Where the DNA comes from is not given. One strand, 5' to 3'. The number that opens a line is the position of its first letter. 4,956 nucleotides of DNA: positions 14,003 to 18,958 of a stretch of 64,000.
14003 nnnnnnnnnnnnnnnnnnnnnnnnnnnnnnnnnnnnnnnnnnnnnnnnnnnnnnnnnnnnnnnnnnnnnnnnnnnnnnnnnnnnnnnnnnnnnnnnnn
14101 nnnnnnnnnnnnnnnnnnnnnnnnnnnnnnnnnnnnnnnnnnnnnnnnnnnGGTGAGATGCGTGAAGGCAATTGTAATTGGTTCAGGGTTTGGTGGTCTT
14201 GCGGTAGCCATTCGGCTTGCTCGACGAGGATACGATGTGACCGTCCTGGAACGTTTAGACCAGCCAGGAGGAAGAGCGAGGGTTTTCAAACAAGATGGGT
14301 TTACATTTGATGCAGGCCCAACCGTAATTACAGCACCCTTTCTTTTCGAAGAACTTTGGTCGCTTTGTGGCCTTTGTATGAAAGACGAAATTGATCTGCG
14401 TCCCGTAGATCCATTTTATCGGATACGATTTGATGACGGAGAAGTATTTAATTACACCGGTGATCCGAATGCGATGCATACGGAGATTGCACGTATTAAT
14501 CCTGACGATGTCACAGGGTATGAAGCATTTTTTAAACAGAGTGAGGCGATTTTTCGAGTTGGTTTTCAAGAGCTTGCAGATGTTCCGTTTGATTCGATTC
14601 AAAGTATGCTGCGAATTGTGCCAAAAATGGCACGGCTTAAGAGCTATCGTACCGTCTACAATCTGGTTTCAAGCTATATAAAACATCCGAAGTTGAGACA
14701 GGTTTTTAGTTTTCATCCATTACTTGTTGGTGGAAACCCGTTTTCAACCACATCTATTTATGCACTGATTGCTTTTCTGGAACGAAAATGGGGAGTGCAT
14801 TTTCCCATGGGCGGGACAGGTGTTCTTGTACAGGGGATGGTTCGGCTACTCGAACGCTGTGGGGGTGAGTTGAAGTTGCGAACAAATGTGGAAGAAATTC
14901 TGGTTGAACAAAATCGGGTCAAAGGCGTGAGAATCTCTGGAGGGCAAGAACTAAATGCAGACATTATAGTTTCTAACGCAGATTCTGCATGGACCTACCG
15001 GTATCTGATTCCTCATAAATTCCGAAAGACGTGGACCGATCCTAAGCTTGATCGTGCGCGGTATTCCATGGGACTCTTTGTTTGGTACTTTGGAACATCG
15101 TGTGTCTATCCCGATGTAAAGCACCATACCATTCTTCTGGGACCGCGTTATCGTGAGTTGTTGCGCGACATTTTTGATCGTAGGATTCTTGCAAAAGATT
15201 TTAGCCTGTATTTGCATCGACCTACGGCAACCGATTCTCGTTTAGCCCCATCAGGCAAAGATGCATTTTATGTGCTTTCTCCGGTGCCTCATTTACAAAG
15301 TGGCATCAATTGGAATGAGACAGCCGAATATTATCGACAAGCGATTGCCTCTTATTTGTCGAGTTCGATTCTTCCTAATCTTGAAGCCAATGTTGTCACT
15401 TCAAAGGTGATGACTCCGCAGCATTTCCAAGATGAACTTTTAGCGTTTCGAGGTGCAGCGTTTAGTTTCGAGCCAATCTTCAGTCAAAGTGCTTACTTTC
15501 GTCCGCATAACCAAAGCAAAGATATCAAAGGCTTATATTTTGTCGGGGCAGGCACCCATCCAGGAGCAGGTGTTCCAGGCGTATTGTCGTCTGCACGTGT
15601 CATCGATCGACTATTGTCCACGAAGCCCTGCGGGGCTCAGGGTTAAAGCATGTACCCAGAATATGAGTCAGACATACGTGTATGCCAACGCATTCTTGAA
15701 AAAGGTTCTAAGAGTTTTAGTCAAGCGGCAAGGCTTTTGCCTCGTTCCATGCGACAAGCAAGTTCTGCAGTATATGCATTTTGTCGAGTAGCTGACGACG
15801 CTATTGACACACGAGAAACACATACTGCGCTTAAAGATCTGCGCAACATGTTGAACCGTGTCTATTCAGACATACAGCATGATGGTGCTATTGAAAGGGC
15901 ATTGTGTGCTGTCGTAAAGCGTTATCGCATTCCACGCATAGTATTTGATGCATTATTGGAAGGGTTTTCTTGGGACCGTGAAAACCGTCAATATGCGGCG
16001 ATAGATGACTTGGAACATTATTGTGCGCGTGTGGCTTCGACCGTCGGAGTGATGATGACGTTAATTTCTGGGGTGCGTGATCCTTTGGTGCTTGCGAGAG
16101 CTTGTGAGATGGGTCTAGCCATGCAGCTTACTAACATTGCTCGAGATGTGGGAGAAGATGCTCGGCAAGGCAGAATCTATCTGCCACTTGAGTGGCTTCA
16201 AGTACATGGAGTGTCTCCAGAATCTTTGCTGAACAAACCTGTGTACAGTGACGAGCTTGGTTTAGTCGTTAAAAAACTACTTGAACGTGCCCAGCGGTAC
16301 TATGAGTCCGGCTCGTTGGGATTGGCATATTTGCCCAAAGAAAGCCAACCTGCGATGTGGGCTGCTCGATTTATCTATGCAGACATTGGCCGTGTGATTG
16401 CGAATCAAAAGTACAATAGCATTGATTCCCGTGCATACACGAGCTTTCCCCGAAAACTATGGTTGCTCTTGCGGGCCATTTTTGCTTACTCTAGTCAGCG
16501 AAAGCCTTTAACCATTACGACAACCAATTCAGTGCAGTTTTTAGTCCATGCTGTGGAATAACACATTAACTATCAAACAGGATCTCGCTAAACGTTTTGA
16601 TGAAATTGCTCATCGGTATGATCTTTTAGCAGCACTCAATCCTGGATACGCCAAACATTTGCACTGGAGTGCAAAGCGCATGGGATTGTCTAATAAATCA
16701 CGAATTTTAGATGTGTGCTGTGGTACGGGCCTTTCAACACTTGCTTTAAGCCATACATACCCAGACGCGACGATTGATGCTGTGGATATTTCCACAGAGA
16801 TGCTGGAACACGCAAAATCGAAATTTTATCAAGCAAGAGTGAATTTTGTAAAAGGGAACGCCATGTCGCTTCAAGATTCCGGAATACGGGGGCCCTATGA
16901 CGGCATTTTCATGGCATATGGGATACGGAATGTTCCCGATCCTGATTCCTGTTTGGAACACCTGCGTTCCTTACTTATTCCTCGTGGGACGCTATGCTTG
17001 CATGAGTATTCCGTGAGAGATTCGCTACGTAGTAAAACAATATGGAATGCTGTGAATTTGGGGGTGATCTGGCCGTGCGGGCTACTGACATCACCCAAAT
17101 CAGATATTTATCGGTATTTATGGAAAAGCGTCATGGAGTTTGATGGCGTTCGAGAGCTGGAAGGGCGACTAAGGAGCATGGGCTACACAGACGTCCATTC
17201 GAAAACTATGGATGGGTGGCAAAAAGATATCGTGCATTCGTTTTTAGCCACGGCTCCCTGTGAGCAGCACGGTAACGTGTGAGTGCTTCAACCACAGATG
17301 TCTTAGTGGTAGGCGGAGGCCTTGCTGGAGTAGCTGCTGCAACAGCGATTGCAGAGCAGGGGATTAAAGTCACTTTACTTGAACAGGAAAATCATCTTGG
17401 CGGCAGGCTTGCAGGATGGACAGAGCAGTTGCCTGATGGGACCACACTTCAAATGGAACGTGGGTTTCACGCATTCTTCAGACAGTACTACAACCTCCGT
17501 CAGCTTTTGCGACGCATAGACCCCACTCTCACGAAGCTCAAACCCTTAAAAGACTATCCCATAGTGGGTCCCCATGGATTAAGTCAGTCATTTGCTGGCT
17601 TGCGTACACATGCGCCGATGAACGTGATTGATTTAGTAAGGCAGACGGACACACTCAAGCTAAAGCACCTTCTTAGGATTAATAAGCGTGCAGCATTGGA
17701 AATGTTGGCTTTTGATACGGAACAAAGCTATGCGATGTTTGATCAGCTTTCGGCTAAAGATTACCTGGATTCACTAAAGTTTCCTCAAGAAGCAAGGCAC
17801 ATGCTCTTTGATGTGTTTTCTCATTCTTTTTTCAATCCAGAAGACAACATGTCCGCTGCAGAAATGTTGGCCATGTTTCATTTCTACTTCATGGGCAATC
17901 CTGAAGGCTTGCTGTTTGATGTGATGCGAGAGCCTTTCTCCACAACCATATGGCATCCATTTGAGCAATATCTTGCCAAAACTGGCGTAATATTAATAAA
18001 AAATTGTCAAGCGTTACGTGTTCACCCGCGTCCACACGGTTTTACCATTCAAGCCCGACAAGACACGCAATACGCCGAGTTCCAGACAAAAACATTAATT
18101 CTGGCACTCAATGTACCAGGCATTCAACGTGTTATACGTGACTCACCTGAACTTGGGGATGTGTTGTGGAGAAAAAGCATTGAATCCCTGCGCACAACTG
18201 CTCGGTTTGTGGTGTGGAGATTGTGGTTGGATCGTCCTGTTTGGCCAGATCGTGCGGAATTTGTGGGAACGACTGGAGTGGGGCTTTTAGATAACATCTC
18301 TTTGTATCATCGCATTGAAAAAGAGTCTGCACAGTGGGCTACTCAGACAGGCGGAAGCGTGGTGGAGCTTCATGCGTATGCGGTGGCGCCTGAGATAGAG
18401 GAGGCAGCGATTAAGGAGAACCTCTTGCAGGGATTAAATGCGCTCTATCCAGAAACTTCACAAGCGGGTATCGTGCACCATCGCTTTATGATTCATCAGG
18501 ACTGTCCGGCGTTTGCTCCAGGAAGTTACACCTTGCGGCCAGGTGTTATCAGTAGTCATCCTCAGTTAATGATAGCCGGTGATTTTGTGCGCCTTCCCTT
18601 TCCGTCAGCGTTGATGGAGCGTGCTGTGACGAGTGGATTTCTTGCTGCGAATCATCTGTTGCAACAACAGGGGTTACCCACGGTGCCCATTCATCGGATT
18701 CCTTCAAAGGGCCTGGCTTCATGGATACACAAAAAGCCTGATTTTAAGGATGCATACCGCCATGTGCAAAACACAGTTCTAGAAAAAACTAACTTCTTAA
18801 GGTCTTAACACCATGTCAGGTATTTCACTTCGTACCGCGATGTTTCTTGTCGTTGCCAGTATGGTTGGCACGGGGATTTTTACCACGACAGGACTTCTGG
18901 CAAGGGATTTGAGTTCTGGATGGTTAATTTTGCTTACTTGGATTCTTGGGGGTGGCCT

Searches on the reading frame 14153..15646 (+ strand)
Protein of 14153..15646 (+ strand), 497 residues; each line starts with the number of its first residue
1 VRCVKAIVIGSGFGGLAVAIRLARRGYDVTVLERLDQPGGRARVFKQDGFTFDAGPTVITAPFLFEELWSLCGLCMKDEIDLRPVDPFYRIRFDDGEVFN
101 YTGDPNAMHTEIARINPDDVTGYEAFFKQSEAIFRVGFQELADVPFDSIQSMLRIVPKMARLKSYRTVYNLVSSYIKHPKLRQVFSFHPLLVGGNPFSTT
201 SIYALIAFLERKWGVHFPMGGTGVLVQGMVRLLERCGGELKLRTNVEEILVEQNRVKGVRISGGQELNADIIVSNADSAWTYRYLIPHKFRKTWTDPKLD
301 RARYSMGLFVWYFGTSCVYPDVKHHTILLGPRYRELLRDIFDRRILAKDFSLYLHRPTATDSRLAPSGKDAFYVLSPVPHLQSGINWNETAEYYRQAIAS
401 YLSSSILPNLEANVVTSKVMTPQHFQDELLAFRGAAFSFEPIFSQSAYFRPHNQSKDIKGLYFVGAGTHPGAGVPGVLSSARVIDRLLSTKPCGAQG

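Call 56: search_protein_families(library=ncbifam, proteins=[window:14153-15646:+], max_evalue=0.00001)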
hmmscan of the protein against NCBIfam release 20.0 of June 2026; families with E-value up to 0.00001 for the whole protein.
window:14153-15646:+ (497 aa): 20 families
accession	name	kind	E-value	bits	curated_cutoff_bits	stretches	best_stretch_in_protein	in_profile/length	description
TIGR02734.1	crtI_fam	subfamily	2.1e-184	613.9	238.1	1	6-489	1-489/504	phytoene desaturase family protein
NF058655.1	CrtID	equivalog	1.7e-96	324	640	1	7-484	2-477/478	bifunctional phytoene desaturase/3,4-desaturase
NF045637.1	carotdesatCrtDProt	equivalog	6e-71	239.4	580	1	7-483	2-477/485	1-hydroxycarotenoid 3,4-desaturase CrtD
NF042421.1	hydcarot_desat_CrtD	equivalog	9.9e-68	228.7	500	1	4-489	2-484/487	1-hydroxycarotenoid 3,4-desaturase CrtD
NF045689.1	BCarotKetCrtO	equivalog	7.5e-34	117.2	1000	2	1-286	1-307/563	beta-carotene ketolase CrtO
TIGR02730.1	carot_isom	equivalog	3e-33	115.4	586.9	1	6-480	3-480/493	carotenoid isomerase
TIGR02733.1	desat_CrtD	equivalog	6.2e-20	71.3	549.7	1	6-489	4-489/492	C-3',4' desaturase CrtD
TIGR03467.1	HpnE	equivalog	2.4e-15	56.8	283.05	1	7-59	2-56/430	hydroxysqualene dehydroxylase HpnE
NF005560.0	PRK07233.1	equivalog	9.6e-15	54.3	252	1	6-53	3-50/435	hypothetical protein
NF005548.0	PRK07208.1-4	equivalog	4.9e-11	41.9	389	1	6-84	6-83/488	hypothetical protein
NF001933.0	PRK00711.1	subfamily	3.3e-08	33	383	0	5-39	2-36/429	D-amino acid dehydrogenase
NF005545.0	PRK07208.1-1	equivalog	1.4e-07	30.3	451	1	4-55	8-60/504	hypothetical protein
TIGR01316.1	gltA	equivalog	2.7e-06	26.4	471.75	1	5-40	135-170/449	NADPH-dependent glutamate synthase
NF009414.0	PRK12778.1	equivalog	3.1e-06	25.7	1103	1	4-40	432-468/752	bifunctional dihydroorotate dehydrogenase B NAD binding subunit/NADPH-dependent glutamate synthase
NF006130.0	PRK08274.1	equivalog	3.2e-06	26.2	369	0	215-273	124-186/467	FAD-dependent tricarballylate dehydrogenase TcuA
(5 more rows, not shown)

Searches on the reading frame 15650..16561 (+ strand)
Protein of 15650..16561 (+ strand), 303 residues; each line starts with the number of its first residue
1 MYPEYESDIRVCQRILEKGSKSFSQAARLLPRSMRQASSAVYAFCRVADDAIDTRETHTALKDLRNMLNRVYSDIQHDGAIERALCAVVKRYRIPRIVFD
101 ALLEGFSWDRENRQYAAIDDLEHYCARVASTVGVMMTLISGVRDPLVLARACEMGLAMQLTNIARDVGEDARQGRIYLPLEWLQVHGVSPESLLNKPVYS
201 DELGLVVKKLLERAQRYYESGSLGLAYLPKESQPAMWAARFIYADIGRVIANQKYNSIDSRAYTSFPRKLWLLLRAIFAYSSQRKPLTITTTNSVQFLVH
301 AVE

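Call 56: search_protein_families(library=ncbifam, proteins=[window:15650-16561:+], max_evalue=0.00001)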
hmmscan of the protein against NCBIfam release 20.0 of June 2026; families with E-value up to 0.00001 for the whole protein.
window:15650-16561:+ (303 aa): 6 families
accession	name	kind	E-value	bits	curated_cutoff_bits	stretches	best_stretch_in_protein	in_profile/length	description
NF045921.1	PhytnSynCrtBRhod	equivalog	2e-98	329.7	500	1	6-301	4-305/307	15-cis-phytoene synthase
TIGR03465.1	HpnD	equivalog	8.6e-59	198.7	278.6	1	19-277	5-265/267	presqualene diphosphate synthase HpnD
NF042419.1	Phyto_syn_CrtB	equivalog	6e-57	193.5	480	1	14-278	9-284/306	15-cis-phytoene synthase CrtB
NF045686.1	PhytoSynCyanob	equivalog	1.6e-48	165.4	550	1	9-276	21-303/310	15-cis-phytoene synthase CrtB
TIGR03464.1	HpnC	equivalog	2.7e-38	132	250.45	1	22-277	8-266/267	squalene synthase HpnC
TIGR01559.1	squal_synth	equivalog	2.6e-11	43.3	286.75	1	112-181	126-201/337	squalene synthase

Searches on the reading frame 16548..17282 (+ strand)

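Call 3: search_protein_families(library=pfam, proteins=[window:16548-17282:+], max_evalue=0.01)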
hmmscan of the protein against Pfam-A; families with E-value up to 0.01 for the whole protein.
window:16548-17282:+ (244 aa): 11 families
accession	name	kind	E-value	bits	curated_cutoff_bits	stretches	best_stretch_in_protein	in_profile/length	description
PF01209.24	Ubie_methyltran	-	6.9e-28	98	20.1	1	12-219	8-219/233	ubiE/COQ5 methyltransferase family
PF13649.12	Methyltransf_25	-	4.2e-16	59.9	27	1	53-147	1-97/97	Methyltransferase domain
PF13847.12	Methyltransf_31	-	1e-13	51.6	27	1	49-161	3-119/145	Methyltransferase domain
PF08241.18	Methyltransf_11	-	1.9e-12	48.1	21.2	1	54-150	1-94/95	Methyltransferase domain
PF08242.18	Methyltransf_12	-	2.5e-12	47.8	30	1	54-149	1-98/98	Methyltransferase domain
PF13489.12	Methyltransf_23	-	1.8e-11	44.5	27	1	47-166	20-131/164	Methyltransferase domain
PF05175.20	MTS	-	7.3e-06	26.2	23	1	49-106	31-88/170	Methyltransferase small domain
PF01728.25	FtsJ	-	0.00017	22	24.1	1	38-110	9-80/181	FtsJ-like methyltransferase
PF01135.25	PCMT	-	0.00037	20.8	20.3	1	45-131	69-157/210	Protein-L-isoaspartate(D-aspartate) O-methyltransferase (PCMT)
PF02390.23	Methyltransf_4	-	0.00044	20.2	24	1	51-106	3-61/173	Putative methyltransferase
PF02527.21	GidB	-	0.0057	16.5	27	1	34-148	31-143/184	rRNA small subunit methyltransferase G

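Call 56: search_protein_families(library=ncbifam, proteins=[window:16548-17282:+], max_evalue=0.00001)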
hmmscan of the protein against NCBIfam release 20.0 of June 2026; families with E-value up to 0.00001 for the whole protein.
window:16548-17282:+ (244 aa): 22 families
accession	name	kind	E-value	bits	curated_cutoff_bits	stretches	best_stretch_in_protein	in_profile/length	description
NF001244.0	PRK00216.1-5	equivalog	4.2e-31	108.1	216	1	10-221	7-223/236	bifunctional demethylmenaquinone methyltransferase/2-methoxy-6-polyprenyl-1,4-benzoquinol methylase UbiE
TIGR01934.1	MenG_MenH_UbiE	subfamily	8.9e-31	106.9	158.35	1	16-220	4-210/223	ubiquinone/menaquinone biosynthesis methyltransferase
NF001241.0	PRK00216.1-2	equivalog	1.1e-24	87.3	327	1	10-221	10-217/231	demethylmenaquinone methyltransferase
NF001243.0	PRK00216.1-4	equivalog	2.1e-22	79.6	235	1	11-221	7-221/237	demethylmenaquinone methyltransferase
TIGR02752.1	MenG_heptapren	equivalog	5.6e-22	78.4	419.85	1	12-222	6-220/231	demethylmenaquinone methyltransferase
NF001242.0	PRK00216.1-3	equivalog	1.1e-21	77.4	351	1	10-223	26-247/258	bifunctional demethylmenaquinone methyltransferase/2-methoxy-6-polyprenyl-1,4-benzoquinol methylase UbiE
NF052510.1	methyltran_MpqE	exception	2.6e-21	76.1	335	1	13-222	8-223/234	methyl-plastoquinone biosynthesis methyltransferase MpqE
TIGR02072.1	BioC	equivalog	1.4e-16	61.1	184.95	1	16-152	1-133/244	malonyl-ACP O-methyltransferase BioC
NF001240.0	PRK00216.1-1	equivalog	6.4e-14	51.6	378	1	11-221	23-238/251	bifunctional demethylmenaquinone methyltransferase/2-methoxy-6-polyprenyl-1,4-benzoquinol methylase UbiE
NF043040.1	corrin_prot_MT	hypoth_equivalog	1.5e-12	47.4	180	1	15-174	6-170/216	corrinoid protein-associated methyltransferase CpaM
NF002463.0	PRK01683.1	equivalog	8.5e-12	45.2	297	1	44-151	26-128/258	trans-aconitate 2-methyltransferase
TIGR04345.1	ovoA_Cterm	equivalog_domain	5.8e-11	42.4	170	0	34-89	26-79/242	putative 4-mercaptohistidine N1-methyltransferase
TIGR00536.1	hemK_fam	subfamily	1.1e-09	37.8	115.5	1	50-99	115-164/286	HemK family protein methyltransferase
NF045667.1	MTase_DVU1556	equivalog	1.9e-09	37.3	155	1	29-157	2-125/213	DVU_1556 family methyltransferase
NF010703.0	PRK14103.1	equivalog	3.7e-09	36.4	320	1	44-101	24-81/256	trans-aconitate 2-methyltransferase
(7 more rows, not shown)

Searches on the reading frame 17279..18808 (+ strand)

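Call 3: search_protein_families(library=pfam, proteins=[window:17279-18808:+], max_evalue=0.01)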
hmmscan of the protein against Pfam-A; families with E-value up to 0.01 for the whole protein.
window:17279-18808:+ (509 aa): 14 families
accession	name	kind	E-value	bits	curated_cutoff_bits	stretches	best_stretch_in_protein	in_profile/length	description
PF01593.30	Amino_oxidase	-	1.7e-29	103.9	19.8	1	15-461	1-443/443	Flavin containing amine oxidoreductase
PF13450.12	NAD_binding_8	-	4.8e-15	56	21.9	1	10-79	1-67/68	NAD(P)-binding Rossmann-like domain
PF12831.13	FAD_oxidored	-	1.3e-12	48.2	27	1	7-72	1-66/416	FAD dependent oxidoreductase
PF01266.30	DAO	-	1.3e-08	35.2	27.9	1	7-51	1-46/353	FAD dependent oxidoreductase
PF00890.30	FAD_binding_2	-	3.4e-08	33.5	20.4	1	7-44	1-38/414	FAD binding domain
PF07992.20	Pyr_redox_2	-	1e-06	28.9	26.1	1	7-43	2-39/291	Pyridine nucleotide-disulphide oxidoreductase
PF01134.28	GIDA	-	5.5e-06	26.1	22.1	1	7-37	1-31/391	Glucose inhibited division protein A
PF03486.20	HI0933_like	-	9.5e-06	25.7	50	1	7-44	2-39/244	HI0933-like protein Rossmann domain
PF01494.25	FAD_binding_3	-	1.6e-05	24.7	22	1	6-38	2-34/349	FAD binding domain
PF01946.23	Thi4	-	2.8e-05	23.9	26.2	1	5-43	17-56/235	Thi4 family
PF00070.33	Pyr_redox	-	8e-05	23.5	22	1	8-41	2-35/82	Pyridine nucleotide-disulphide oxidoreductase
PF05834.18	Lycopene_cycl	-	0.00086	18.9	23.4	1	7-49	1-46/380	Lycopene cyclase protein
PF06100.17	MCRA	-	0.0017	17.8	23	1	7-244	3-228/495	MCRA family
PF13738.12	Pyr_redox_3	-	0.0051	16.5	30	0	9-39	1-198/305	Pyridine nucleotide-disulphide oxidoreductase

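Call 56: search_protein_families(library=ncbifam, proteins=[window:17279-18808:+], max_evalue=0.00001)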
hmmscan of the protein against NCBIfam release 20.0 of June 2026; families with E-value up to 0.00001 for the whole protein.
window:17279-18808:+ (509 aa): 30 families (the best 25 are shown)
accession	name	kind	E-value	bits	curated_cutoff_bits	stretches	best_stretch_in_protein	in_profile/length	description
TIGR03467.1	HpnE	equivalog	4.2e-41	141.6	283.05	1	8-462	1-430/430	hydroxysqualene dehydroxylase HpnE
TIGR02732.1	zeta_caro_desat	equivalog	5.2e-18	65.2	622.15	1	8-288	2-291/474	9,9'-di-cis-zeta-carotene desaturase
NF005560.0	PRK07233.1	equivalog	1e-14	54.3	252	1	7-81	2-71/435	hypothetical protein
TIGR02731.1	phytoene_desat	equivalog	3.7e-14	52.3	569.4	1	8-459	2-451/453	15-cis-phytoene desaturase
TIGR01372.1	soxA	subfamily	8.5e-09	33.7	1164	1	5-51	168-214/996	sarcosine oxidase subunit alpha family protein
NF040770.1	hetero_SS_HdrA2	exception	1e-08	33.8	1100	1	5-52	139-186/777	CoB-CoM heterodisulfide reductase HdrA2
TIGR02734.1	crtI_fam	subfamily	2.1e-08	33.3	238.1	1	8-50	1-43/504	phytoene desaturase family protein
NF058655.1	CrtID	equivalog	6.7e-08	31.8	640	1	8-49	1-42/478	bifunctional phytoene desaturase/3,4-desaturase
NF006021.0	PRK08163.1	equivalog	8.2e-08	31.7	459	1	3-45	3-45/398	3-hydroxybenzoate 6-monooxygenase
TIGR03197.1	MnmC_Cterm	equivalog_domain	8.8e-08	31.6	174.2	1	7-41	1-35/400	FAD-dependent 5-carboxymethylaminomethyl-2-thiouridine(34) oxidoreductase MnmC1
TIGR03997.1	mycofact_OYE_2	equivalog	2.4e-07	29.5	793.15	1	6-45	380-419/645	mycofactocin system FadH/OYE family oxidoreductase 2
NF002480.1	PRK01747.1-1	equivalog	2.6e-07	29.5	540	1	4-41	247-284/645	bifunctional tRNA (5-methylaminomethyl-2-thiouridine)(34)-methyltransferase MnmC2/FAD-dependent 5-carboxymethylaminomethyl-2-thiouridine(34)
NF045599.1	bili_reduct_long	exception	3.9e-07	28.7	750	1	4-44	380-420/641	bilirubin reductase, long form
NF045637.1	carotdesatCrtDProt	equivalog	5e-07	28.6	580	1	8-46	1-39/485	1-hydroxycarotenoid 3,4-desaturase CrtD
NF053717.1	VnlPnlRedVprA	equivalog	1.1e-06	27.7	600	1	5-43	6-44/481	vinyl phenol reductase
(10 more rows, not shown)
